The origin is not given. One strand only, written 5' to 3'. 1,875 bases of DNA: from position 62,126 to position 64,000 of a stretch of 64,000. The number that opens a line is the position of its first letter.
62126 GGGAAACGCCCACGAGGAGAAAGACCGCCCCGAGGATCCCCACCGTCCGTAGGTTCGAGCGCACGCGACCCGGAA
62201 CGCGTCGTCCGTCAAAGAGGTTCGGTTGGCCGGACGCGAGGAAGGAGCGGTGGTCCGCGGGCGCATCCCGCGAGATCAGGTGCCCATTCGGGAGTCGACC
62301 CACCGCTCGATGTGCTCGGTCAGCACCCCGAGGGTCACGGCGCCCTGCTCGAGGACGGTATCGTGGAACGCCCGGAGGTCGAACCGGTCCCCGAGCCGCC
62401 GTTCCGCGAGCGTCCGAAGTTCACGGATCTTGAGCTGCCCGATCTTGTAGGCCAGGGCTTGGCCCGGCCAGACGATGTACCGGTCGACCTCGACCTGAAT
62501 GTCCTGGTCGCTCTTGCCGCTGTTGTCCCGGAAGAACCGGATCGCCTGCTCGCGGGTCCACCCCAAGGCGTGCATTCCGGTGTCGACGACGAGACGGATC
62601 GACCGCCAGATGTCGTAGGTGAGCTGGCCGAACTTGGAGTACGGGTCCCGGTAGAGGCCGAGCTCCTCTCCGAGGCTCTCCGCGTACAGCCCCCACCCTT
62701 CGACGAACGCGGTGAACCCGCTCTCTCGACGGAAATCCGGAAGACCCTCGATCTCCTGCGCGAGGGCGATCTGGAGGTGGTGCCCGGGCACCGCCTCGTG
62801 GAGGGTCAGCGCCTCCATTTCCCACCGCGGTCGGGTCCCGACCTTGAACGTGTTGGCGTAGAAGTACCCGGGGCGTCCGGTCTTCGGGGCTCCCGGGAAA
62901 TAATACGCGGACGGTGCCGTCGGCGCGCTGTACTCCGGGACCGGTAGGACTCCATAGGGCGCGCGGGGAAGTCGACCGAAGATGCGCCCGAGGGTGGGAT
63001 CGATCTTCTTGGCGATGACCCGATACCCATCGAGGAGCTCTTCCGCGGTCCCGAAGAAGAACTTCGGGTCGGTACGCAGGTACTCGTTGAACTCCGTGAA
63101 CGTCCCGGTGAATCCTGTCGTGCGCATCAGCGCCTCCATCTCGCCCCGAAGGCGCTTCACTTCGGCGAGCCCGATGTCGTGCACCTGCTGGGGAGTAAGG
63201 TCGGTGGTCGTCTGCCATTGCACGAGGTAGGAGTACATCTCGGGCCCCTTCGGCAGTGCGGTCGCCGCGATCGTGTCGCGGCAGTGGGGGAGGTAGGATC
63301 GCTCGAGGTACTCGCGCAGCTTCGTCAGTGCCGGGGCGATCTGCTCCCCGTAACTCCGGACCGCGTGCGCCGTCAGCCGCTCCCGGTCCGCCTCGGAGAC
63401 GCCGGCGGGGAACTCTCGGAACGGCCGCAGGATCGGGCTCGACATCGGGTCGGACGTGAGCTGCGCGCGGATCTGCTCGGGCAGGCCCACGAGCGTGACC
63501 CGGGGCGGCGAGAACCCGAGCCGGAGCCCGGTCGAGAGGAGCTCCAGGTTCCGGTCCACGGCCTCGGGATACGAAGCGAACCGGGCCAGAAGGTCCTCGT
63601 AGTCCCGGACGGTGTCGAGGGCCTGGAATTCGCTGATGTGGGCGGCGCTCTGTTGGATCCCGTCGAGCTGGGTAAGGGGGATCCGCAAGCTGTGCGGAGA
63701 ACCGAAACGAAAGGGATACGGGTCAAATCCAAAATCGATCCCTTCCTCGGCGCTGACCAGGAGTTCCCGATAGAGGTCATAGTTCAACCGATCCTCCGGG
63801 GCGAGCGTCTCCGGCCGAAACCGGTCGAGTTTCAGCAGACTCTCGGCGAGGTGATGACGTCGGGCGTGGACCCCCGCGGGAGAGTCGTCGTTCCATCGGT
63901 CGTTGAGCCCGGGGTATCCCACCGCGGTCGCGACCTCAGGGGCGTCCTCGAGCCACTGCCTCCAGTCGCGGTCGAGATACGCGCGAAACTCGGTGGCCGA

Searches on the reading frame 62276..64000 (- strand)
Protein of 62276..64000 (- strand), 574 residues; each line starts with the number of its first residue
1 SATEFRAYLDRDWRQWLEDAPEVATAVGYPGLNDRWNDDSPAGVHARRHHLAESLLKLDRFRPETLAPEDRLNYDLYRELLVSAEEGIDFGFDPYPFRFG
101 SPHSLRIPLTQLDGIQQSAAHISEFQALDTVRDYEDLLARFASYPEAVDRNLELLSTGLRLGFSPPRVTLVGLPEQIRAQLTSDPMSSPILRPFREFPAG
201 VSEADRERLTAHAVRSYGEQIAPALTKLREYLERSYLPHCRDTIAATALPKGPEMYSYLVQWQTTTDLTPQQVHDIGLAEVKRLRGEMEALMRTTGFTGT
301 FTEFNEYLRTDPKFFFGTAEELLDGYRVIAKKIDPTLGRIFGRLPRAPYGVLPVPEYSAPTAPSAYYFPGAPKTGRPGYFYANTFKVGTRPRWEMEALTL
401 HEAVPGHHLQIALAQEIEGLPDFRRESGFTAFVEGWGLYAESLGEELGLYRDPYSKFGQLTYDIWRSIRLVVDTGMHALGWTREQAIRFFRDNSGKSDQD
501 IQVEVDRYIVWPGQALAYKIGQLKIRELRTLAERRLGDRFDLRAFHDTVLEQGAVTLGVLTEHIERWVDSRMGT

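Call 75: search_protein_families(library=pfam, proteins=[window:62276-64000:-], max_evalue=0.00001)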
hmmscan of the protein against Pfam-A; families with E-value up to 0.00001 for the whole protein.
window:62276-64000:- (574 aa): 1 family
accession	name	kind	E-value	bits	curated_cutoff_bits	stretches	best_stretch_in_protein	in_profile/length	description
PF05960.17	DUF885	-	1.7e-167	559.7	32.4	1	21-564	1-532/532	Bacterial protein of unknown function (DUF885)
